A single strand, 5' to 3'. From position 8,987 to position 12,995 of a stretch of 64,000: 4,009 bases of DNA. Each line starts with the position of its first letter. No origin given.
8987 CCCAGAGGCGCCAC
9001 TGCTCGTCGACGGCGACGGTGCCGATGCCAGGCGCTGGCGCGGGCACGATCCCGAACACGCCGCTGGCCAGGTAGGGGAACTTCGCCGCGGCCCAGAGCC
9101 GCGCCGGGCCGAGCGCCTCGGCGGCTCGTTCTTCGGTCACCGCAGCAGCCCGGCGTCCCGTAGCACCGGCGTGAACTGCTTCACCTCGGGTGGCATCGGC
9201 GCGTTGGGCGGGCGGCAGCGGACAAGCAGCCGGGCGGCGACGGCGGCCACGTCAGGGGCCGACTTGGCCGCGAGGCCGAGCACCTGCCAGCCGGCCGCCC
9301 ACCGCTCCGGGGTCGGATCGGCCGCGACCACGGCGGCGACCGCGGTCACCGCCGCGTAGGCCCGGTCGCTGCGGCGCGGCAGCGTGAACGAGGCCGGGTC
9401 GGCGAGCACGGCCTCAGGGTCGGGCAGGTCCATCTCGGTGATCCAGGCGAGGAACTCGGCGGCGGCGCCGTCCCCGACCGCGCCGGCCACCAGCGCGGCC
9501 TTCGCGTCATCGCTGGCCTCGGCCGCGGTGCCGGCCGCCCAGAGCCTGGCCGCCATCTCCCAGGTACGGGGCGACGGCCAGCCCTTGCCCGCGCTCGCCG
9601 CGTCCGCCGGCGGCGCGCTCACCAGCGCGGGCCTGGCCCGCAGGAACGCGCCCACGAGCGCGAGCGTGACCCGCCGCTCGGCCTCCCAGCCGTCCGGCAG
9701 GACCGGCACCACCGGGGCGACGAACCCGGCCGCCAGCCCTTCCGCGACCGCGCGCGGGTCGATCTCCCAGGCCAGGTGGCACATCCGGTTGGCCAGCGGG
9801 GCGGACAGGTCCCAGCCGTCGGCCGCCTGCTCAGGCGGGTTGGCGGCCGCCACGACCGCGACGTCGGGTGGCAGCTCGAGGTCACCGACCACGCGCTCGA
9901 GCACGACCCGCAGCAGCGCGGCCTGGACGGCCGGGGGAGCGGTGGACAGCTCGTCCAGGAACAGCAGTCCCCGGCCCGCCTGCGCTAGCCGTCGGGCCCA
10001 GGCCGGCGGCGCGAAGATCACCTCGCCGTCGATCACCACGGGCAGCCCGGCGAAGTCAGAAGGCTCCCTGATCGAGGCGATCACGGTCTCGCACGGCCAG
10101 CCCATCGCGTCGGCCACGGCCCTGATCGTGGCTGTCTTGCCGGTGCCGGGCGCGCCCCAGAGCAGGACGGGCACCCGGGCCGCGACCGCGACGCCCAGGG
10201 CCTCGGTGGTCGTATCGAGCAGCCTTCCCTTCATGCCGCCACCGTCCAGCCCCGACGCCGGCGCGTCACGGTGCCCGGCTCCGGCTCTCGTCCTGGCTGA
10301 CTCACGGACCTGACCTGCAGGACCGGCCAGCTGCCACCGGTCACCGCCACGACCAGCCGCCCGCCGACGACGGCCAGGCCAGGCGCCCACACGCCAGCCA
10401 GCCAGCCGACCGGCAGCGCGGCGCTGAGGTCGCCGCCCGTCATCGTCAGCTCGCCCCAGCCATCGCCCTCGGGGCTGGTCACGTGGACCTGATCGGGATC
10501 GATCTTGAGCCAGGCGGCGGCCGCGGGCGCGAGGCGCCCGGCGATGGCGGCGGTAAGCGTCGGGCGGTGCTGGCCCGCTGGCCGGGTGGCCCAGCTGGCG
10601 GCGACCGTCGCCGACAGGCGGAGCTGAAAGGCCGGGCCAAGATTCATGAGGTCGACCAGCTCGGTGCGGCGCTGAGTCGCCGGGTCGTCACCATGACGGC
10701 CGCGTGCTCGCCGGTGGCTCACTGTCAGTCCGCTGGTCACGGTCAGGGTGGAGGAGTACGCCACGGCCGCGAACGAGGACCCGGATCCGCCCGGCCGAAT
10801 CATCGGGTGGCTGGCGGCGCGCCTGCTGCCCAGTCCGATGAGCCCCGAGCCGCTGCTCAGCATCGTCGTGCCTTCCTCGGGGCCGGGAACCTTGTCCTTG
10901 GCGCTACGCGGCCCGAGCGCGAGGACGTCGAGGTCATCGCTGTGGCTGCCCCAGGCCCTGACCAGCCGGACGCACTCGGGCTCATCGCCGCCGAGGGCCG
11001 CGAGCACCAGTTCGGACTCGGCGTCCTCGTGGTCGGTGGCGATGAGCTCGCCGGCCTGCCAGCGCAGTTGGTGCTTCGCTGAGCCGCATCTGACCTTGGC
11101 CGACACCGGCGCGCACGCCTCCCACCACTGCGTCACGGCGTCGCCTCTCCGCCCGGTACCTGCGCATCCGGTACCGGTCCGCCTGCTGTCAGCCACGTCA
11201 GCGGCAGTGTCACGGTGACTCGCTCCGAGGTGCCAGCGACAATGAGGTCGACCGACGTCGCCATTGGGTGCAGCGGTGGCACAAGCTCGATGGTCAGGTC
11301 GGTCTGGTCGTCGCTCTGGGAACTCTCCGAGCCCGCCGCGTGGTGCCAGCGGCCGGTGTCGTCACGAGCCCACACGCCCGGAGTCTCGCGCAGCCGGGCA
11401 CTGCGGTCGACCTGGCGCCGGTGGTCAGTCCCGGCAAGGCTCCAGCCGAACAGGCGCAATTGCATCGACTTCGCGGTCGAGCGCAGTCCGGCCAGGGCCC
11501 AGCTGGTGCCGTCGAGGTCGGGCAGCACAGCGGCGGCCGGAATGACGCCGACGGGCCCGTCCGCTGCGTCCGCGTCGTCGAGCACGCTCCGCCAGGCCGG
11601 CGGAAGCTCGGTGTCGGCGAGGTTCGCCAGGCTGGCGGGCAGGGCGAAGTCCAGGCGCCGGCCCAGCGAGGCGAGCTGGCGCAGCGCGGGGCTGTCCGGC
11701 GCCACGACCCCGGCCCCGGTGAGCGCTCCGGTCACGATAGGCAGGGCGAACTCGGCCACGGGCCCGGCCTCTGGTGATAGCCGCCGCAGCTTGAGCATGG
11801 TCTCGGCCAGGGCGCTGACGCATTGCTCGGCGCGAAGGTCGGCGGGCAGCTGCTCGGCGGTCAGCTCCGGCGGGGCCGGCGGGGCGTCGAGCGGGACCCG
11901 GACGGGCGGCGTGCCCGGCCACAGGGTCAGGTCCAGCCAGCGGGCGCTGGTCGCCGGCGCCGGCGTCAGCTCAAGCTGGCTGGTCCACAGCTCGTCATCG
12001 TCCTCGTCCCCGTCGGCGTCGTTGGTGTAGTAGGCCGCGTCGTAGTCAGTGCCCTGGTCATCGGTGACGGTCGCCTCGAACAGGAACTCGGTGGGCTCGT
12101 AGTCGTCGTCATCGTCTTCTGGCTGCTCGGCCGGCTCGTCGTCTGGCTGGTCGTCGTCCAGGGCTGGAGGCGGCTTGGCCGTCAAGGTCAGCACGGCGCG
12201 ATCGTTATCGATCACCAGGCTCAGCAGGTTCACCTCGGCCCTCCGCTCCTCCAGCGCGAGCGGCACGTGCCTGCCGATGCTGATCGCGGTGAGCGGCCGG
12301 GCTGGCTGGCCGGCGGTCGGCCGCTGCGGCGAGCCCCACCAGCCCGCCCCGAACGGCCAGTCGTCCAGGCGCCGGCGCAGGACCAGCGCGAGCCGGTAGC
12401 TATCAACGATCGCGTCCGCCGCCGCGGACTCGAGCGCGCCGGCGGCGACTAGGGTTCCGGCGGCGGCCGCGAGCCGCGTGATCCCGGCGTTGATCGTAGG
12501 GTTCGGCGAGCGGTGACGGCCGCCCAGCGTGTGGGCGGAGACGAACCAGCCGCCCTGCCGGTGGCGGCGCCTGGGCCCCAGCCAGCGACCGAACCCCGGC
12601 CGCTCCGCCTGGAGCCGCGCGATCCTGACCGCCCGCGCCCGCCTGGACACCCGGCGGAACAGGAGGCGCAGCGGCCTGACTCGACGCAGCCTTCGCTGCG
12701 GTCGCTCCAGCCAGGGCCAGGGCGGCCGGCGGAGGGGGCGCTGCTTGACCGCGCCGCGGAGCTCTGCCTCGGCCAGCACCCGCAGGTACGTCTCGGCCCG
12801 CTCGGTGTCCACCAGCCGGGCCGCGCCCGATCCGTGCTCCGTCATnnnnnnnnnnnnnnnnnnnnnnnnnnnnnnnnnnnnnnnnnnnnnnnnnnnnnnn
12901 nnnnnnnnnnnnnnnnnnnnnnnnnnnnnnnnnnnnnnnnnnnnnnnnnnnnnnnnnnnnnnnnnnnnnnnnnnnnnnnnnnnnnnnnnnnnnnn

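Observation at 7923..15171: Candidate undescribed system: six overlap-coupled genes, a duplicated unknown gene pair plus MoxR AAA+ ATPase plus VWA/metallopeptidase-like protein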

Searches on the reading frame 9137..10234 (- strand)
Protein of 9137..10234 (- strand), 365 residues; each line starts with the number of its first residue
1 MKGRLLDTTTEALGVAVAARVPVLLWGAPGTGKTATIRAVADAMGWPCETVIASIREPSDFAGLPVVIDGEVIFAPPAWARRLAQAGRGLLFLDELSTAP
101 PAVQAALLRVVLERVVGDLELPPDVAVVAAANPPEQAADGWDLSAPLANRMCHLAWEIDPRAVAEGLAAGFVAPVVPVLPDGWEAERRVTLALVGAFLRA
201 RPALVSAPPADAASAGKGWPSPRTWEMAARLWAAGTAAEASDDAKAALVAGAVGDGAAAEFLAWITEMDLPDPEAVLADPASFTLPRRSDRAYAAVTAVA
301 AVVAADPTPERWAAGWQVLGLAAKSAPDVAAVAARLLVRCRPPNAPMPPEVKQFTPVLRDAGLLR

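Call 4: search_protein_families(library=pfam, proteins=[window:9137-10234:-], max_evalue=1)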
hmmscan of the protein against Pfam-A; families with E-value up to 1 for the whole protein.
window:9137-10234:- (365 aa): 23 families
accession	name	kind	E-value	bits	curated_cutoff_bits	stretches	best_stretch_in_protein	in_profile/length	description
PF07728.20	AAA_5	-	5e-09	36.7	22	1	22-151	1-139/139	AAA domain (dynein-related subfamily)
PF00158.32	Sigma54_activat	-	4e-08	33.6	20.2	1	83-132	89-142/168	Sigma-54 interaction domain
PF20030.5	bpMoxR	-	9e-08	31.9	27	1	8-137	19-151/205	MoxR domain in the MoxR-vWA-beta-propeller ternary systems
PF07726.17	AAA_3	-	6.2e-07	29.8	27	1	23-137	2-116/131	ATPase family associated with various cellular activities (AAA)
PF00004.35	AAA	-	8.7e-07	29.9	21.2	1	23-135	1-112/131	ATPase family associated with various cellular activities (AAA)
PF01078.27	Mg_chelatase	-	1.1e-06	28.7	20.3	2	9-40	11-42/207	Magnesium chelatase, subunit ChlI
PF13191.12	AAA_16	-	7e-05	23.8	32.6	1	5-151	8-124/167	AAA ATPase domain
PF05673.19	DUF815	-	0.00016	21.4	23.8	1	21-130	54-148/249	Protein of unknown function (DUF815)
PF13245.12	AAA_19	-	0.0019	18.8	25.1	1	17-43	8-34/134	AAA domain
PF13521.12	AAA_28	-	0.0098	16.6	27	1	23-48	2-27/164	AAA domain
PF12775.13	AAA_7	-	0.014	15.3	25.8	1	14-44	27-57/181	P-loop containing dynein motor region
PF13401.12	AAA_22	-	0.033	15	27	1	23-52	8-38/130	AAA domain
PF05496.18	RuvB_N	-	0.043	14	27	1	23-74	36-89/159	Holliday junction DNA helicase RuvB P-loop domain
PF06414.18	Zeta_toxin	-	0.051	13.4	22.3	1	22-45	18-41/199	Zeta toxin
PF14532.12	Sigma54_activ_2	-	0.061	14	25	1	9-110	10-92/138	Sigma-54 interaction domain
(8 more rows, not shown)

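Call 5: search_protein_families(library=ncbifam, proteins=[window:9137-10234:-], max_evalue=1)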
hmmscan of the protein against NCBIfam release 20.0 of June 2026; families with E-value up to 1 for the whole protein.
window:9137-10234:- (365 aa): 47 families (the best 25 are shown)
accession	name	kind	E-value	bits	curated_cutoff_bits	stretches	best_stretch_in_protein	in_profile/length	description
NF038308.1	RNA_repair_RtcR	equivalog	4.5e-08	32.4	650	2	82-132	273-327/530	RNA repair transcriptional activator RtcR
TIGR02974.1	phageshock_pspF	equivalog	5.7e-08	32.3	443.55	1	82-137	88-149/336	phage shock protein operon transcriptional activator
NF008622.0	PRK11608.1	equivalog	9.4e-07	28.1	529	1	82-134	95-153/329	phage shock protein operon transcriptional activator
TIGR01817.1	nifA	equivalog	1.5e-06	27.3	528.85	1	82-132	285-339/534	nif-specific transcriptional activator NifA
TIGR02915.1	PEP_resp_reg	equivalog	2.6e-06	26.5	502.6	1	18-132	160-282/445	PEP-CTERM-box response regulator transcription factor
NF008469.0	PRK11361.1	equivalog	4.3e-05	22.4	714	1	81-133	231-287/461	acetoacetate metabolism transcriptional regulator AtoC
NF041906.1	V4R_TF_MobR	exception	5.6e-05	21.8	999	1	13-136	248-380/544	phenol degradation transcriptional regulator MobR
TIGR01818.1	ntrC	equivalog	0.00017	20.5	558.6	1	82-132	223-277/463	nitrogen regulation protein NR(I)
NF041552.1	TF_PrdR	equivalog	0.00021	19.8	795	1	85-132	359-410/577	sigma-54 dependent transcriptional regulator PrdR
NF003229.0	PRK04195.1-5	equivalog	0.00025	19.9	280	1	23-51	47-75/413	replication factor C large subunit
TIGR01243.1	CDC48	subfamily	0.00048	18.5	802.65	1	20-135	487-601/733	CDC48 family AAA ATPase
NF003451.0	PRK05022.1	equivalog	0.0005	18.9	476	1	82-132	279-333/512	nitric oxide reductase transcriptional regulator NorR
NF042959.1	IteA_antiphage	equivalog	0.00097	18.4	510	1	12-48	119-153/367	anti-phage ATPase IteA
NF003228.0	PRK04195.1-4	equivalog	0.0011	17.9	456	1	22-60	39-77/502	replication factor C large subunit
NF011695.0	PRK15115.1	equivalog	0.0022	16.8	763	1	20-120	158-262/445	two-component system response regulator GlrR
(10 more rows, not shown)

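Call 6: search_protein_families(library=padloc, proteins=[window:9137-10234:-], max_evalue=1)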
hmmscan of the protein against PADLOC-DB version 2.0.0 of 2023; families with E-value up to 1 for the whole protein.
window:9137-10234:- (365 aa): 9 families
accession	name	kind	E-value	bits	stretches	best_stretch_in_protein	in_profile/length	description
PDLC01995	RtcR_PspF2--CARF_AAA_HTH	-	1.1e-08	32.7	2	83-132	257-310/481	-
PDLC01994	RtcR_PspF1--CARF_AAA_HTH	-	4.8e-06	23.9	2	83-137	246-304/468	-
PDLC01993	RtcR--CARF_AAA_HTH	-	5.3e-05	19.8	1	15-114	199-305/523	-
PDLC04232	IetA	-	0.00093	16.7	1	17-49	113-145/330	-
PDLC02196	IetA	-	0.001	16.5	1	18-48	120-150/374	-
PDLC02195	IetA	-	0.0013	16.1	1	17-48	134-165/395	-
PDLC04140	mad8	-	0.0039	14.7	1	17-44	24-51/314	mads_8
PDLC02499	BrxF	-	0.037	12.4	1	23-57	24-58/133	BrxF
PDLC04788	PDC-S01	-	0.073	10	1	19-114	18-109/448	-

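Call 61: search_protein_families(library=phrogs, proteins=[window:9137-10234:-], max_evalue=0.01)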
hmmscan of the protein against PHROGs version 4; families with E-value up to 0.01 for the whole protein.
window:9137-10234:- (365 aa): 8 families
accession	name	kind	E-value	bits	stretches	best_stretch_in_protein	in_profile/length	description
phrog_1297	-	other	3.1e-53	182.1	1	10-303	15-298/356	ATPase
phrog_16335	-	other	3.9e-15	56.8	1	18-159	25-170/267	ATPase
phrog_249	-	moron, auxiliary metabolic gene and host takeover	5.7e-09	36.8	1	17-132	124-244/380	porphyrin biosynthesis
phrog_16448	-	other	2.3e-05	23.8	1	8-151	437-585/680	ATPase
phrog_168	-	DNA, RNA and nucleotide metabolism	4.1e-05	24.4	1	23-152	45-152/314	clamp loader of DNA polymerase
phrog_11838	-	DNA, RNA and nucleotide metabolism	8.6e-05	22.9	1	23-56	43-77/420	clamp loader of DNA polymerase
phrog_7998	-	unknown function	0.0029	17.8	0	10-116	30-147/339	-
phrog_5846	-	DNA, RNA and nucleotide metabolism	0.0066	16.7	1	24-51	42-69/380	clamp loader of DNA polymerase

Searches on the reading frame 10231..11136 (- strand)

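Call 4: search_protein_families(library=pfam, proteins=[window:10231-11136:-], max_evalue=1)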
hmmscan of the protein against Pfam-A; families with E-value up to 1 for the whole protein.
window:10231-11136:- (301 aa): 1 family
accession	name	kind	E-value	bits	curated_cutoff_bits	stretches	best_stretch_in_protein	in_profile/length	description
PF25583.1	WCX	-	0.024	15.4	23.9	0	201-240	8-45/76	WCX domain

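Call 5: search_protein_families(library=ncbifam, proteins=[window:10231-11136:-], max_evalue=1)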
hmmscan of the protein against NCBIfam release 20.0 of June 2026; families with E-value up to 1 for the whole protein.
window:10231-11136:- (301 aa): 0 families

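Call 6: search_protein_families(library=padloc, proteins=[window:10231-11136:-], max_evalue=1)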
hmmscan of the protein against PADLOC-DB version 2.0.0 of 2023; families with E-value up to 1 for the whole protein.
window:10231-11136:- (301 aa): 0 families

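Call 61: search_protein_families(library=phrogs, proteins=[window:10231-11136:-], max_evalue=0.01)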
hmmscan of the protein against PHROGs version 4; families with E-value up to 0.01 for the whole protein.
window:10231-11136:- (301 aa): 0 families

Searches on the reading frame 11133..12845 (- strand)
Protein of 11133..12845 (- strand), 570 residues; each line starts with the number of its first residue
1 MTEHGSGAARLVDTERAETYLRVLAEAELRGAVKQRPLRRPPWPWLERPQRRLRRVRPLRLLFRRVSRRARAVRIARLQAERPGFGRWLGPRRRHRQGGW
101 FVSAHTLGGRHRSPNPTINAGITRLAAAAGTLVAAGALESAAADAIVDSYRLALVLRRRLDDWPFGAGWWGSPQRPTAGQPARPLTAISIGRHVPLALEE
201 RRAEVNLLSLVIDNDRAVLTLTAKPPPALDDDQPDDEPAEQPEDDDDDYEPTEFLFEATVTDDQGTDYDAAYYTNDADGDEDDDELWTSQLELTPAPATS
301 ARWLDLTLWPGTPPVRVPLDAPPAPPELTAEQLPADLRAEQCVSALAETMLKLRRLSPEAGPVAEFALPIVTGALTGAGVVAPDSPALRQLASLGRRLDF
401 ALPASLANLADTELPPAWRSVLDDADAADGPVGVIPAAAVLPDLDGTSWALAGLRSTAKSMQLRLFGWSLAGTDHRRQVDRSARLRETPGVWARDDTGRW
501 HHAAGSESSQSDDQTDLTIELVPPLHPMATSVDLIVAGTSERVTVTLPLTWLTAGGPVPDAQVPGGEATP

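Call 4: search_protein_families(library=pfam, proteins=[window:11133-12845:-], max_evalue=1)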
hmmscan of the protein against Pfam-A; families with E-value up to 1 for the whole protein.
window:11133-12845:- (570 aa): 0 families

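Call 5: search_protein_families(library=ncbifam, proteins=[window:11133-12845:-], max_evalue=1)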
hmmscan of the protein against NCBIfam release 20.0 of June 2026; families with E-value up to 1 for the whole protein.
window:11133-12845:- (570 aa): 1 family
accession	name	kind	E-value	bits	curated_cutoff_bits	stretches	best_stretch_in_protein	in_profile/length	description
NF033209.1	16S_rRNA_Rmt_B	exception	0.034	13.7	525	1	109-154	33-78/251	RmtB family 16S rRNA (guanine(1405)-N(7))-methyltransferase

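Call 6: search_protein_families(library=padloc, proteins=[window:11133-12845:-], max_evalue=1)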
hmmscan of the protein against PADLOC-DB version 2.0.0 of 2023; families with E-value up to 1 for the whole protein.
window:11133-12845:- (570 aa): 0 families

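Call 61: search_protein_families(library=phrogs, proteins=[window:11133-12845:-], max_evalue=0.01)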
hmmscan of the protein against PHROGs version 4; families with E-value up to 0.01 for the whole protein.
window:11133-12845:- (570 aa): 1 family
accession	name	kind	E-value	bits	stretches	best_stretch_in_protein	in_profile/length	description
phrog_6034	-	unknown function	0.0043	17.8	0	247-343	16-103/164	-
